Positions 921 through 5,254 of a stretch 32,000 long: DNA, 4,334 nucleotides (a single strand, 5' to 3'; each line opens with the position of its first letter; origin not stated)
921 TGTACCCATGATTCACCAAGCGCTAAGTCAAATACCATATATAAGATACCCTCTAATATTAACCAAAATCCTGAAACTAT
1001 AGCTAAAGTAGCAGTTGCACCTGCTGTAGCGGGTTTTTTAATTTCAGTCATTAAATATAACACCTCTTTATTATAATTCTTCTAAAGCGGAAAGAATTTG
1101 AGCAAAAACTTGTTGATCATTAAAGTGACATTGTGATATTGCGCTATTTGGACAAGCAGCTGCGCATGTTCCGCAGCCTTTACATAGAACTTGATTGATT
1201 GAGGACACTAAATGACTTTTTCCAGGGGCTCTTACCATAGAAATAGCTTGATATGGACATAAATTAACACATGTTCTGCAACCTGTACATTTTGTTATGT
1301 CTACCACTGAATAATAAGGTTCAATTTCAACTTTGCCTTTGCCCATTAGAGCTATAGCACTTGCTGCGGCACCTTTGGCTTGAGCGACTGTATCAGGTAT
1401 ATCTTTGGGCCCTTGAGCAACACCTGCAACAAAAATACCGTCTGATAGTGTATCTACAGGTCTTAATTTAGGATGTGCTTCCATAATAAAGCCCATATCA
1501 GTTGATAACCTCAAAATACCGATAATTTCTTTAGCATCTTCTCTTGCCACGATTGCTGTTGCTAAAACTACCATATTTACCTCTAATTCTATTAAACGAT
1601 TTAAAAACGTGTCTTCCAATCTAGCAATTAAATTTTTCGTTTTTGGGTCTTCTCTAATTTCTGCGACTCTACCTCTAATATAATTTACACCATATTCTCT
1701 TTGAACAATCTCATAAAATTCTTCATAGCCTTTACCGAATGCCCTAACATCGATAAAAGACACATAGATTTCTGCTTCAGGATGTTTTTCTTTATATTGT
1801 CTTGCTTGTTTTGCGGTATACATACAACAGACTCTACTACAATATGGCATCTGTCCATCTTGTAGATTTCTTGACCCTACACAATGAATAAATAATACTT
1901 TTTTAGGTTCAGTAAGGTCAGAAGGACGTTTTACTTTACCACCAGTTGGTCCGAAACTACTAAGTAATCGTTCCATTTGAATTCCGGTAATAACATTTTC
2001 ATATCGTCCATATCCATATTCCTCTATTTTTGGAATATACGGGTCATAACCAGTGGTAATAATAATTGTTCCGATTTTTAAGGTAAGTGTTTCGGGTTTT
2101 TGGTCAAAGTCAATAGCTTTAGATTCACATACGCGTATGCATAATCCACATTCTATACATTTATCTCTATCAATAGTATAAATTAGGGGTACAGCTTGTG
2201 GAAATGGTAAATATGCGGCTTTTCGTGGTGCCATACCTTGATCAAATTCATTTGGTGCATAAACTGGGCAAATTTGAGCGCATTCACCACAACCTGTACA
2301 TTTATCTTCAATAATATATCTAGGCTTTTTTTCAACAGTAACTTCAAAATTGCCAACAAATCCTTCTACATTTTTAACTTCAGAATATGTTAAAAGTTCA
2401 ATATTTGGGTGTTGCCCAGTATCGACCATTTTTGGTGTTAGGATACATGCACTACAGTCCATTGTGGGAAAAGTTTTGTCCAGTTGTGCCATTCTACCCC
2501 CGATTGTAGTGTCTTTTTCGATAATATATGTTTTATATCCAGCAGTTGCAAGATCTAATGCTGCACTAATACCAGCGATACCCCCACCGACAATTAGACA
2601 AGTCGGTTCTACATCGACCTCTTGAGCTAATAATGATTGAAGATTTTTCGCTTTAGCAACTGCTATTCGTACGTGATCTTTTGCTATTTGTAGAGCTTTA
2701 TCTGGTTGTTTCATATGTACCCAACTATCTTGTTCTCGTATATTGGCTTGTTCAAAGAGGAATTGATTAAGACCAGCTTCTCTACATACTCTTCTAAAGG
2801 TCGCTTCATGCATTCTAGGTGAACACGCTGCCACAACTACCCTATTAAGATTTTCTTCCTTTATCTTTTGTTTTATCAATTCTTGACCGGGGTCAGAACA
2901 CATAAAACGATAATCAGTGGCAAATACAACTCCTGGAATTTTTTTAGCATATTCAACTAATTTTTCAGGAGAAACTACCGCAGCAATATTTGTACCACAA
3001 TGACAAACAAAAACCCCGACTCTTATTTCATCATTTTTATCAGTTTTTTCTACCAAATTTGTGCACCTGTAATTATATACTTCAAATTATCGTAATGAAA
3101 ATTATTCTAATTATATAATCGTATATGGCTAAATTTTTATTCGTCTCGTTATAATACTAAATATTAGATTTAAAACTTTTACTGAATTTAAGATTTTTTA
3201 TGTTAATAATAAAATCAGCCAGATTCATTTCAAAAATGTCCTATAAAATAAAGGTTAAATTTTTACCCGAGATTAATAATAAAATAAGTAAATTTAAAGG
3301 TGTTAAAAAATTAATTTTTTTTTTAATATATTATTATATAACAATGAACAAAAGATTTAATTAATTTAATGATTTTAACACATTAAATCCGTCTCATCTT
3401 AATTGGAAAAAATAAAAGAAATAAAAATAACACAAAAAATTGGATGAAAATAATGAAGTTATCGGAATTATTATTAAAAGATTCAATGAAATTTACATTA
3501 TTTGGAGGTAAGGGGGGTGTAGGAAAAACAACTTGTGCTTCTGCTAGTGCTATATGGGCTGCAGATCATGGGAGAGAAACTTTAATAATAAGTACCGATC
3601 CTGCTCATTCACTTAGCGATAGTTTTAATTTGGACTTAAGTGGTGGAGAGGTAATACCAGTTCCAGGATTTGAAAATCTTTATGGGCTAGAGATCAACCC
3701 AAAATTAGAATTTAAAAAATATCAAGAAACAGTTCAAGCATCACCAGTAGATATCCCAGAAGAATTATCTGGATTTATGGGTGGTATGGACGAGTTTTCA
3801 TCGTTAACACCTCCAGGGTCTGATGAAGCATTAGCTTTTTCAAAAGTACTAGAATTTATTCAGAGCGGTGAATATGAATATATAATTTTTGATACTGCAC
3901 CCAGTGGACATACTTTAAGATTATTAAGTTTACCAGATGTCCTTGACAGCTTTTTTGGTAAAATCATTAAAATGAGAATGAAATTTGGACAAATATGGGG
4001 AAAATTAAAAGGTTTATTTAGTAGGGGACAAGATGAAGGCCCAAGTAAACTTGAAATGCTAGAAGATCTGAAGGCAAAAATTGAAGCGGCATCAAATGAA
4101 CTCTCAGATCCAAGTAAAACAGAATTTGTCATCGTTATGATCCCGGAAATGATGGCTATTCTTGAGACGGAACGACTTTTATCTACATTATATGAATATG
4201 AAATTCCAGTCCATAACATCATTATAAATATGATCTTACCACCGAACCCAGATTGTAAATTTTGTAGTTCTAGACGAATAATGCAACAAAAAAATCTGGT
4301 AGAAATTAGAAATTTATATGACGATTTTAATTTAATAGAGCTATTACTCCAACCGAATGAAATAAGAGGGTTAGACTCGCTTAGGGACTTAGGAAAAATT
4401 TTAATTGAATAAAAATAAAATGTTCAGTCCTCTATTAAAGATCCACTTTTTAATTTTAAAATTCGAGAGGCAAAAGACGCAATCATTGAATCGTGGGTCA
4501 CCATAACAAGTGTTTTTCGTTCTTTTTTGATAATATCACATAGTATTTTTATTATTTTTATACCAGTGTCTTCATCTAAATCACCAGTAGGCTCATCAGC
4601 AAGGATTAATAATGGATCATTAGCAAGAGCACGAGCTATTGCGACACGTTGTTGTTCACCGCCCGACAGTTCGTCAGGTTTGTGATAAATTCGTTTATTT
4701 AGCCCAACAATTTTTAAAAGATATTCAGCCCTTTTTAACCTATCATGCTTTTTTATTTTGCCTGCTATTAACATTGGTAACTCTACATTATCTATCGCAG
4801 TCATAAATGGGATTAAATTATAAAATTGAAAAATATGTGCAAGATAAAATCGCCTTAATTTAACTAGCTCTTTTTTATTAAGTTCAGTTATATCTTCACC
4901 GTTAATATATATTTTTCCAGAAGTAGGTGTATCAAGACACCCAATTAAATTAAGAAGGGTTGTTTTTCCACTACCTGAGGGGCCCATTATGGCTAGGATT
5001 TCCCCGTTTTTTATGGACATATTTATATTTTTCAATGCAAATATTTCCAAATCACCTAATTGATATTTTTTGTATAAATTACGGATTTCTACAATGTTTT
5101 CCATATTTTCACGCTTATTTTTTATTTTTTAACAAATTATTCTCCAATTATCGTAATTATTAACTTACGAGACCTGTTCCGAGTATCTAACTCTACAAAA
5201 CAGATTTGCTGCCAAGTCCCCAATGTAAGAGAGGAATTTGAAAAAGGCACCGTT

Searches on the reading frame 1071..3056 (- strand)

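Call 87: search_protein_families(library=pfam, proteins=[window:1071-3056:-], max_evalue=0.0001)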
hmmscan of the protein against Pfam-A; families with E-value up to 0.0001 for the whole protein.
window:1071-3056:- (661 aa): 19 families
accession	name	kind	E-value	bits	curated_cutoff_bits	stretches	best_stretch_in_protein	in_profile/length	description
PF00037.32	Fer4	-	1.3e-26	91.8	21.1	4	247-267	2-22/24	4Fe-4S binding domain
PF12838.12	Fer4_7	-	2.3e-18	66.8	27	1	589-638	1-51/52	4Fe-4S dicluster domain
PF12837.12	Fer4_6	-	8.8e-17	60.6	25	3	584-605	3-24/24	4Fe-4S binding domain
PF12797.12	Fer4_2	-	1.1e-14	53.7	24.5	0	246-265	3-22/22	4Fe-4S binding domain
PF14697.11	Fer4_21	-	2.2e-14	53.7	35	0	584-640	2-57/59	4Fe-4S dicluster domain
PF13187.11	Fer4_9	-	2.7e-14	53.4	27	2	589-640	1-52/52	4Fe-4S dicluster domain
PF13237.11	Fer4_10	-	5.6e-12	45.8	25.5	1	585-636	4-53/53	4Fe-4S dicluster domain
PF13484.11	Fer4_16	-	4.5e-11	43.8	30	0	589-608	1-20/66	4Fe-4S double cluster binding domain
PF07992.20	Pyr_redox_2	-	2.9e-09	37.2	26.1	1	153-230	3-78/291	Pyridine nucleotide-disulphide oxidoreductase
PF25160.1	LdpA_Fe-S-bd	-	9.2e-09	35.4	27.6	0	594-642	7-45/49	LdpA Fe-S cluster-binding domain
PF13459.11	Fer4_15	-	4.3e-08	34.2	22.4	0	294-317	2-24/66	4Fe-4S single cluster domain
PF13450.12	NAD_binding_8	-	8.7e-08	32.8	21.9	1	155-194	1-40/68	NAD(P)-binding Rossmann-like domain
PF12831.13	FAD_oxidored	-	1.2e-07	31.8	27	1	154-190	3-39/416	FAD dependent oxidoreductase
PF13183.11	Fer4_8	-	1.9e-07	31.9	27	1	251-313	3-67/68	4Fe-4S dicluster domain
PF01266.30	DAO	-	2.4e-06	27.8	27.9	1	154-186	3-35/353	FAD dependent oxidoreductase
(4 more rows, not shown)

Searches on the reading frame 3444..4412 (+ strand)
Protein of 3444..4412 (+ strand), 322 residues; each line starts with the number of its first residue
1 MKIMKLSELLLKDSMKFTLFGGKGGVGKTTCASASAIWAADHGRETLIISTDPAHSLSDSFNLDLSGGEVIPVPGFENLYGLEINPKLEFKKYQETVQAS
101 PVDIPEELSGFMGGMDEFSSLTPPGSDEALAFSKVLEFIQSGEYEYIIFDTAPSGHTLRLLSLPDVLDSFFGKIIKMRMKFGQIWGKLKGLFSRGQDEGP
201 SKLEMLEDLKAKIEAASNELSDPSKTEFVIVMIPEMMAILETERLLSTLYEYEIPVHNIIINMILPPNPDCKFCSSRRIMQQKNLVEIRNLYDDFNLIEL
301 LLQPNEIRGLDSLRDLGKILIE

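Call 87: search_protein_families(library=pfam, proteins=[window:3444-4412:+], max_evalue=0.0001)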
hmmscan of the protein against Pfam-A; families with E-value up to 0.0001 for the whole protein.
window:3444-4412:+ (322 aa): 4 families
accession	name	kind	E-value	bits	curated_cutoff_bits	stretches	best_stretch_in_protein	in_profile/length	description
PF02374.21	ArsA_ATPase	-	4.9e-91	305.6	24.3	1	15-321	1-304/305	Anion-transporting ATPase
PF13614.12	AAA_31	-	2.1e-08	34.8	27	1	22-159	9-133/177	AAA domain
PF10609.15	ParA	-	2.7e-08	34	27.1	0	225-305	136-214/246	NUBPL iron-transfer P-loop NTPase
PF01656.29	CbiA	-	2.2e-07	31.3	25.4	1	18-262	2-81/125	CobQ/CobB/MinD/ParA nucleotide binding domain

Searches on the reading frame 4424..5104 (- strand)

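Call 87: search_protein_families(library=pfam, proteins=[window:4424-5104:-], max_evalue=0.0001)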
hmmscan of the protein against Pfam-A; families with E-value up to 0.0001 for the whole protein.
window:4424-5104:- (226 aa): 3 families
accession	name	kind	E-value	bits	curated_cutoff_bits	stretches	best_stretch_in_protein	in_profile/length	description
PF00005.33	ABC_tran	-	1.9e-35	122.9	25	1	24-173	1-136/137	ABC transporter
PF02463.25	SMC_N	-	2.1e-05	24.5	40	0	64-218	110-211/220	RecF/RecN/SMC N terminal domain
PF13173.12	AAA_14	-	9.8e-05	22.8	27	0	34-91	2-58/129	AAA domain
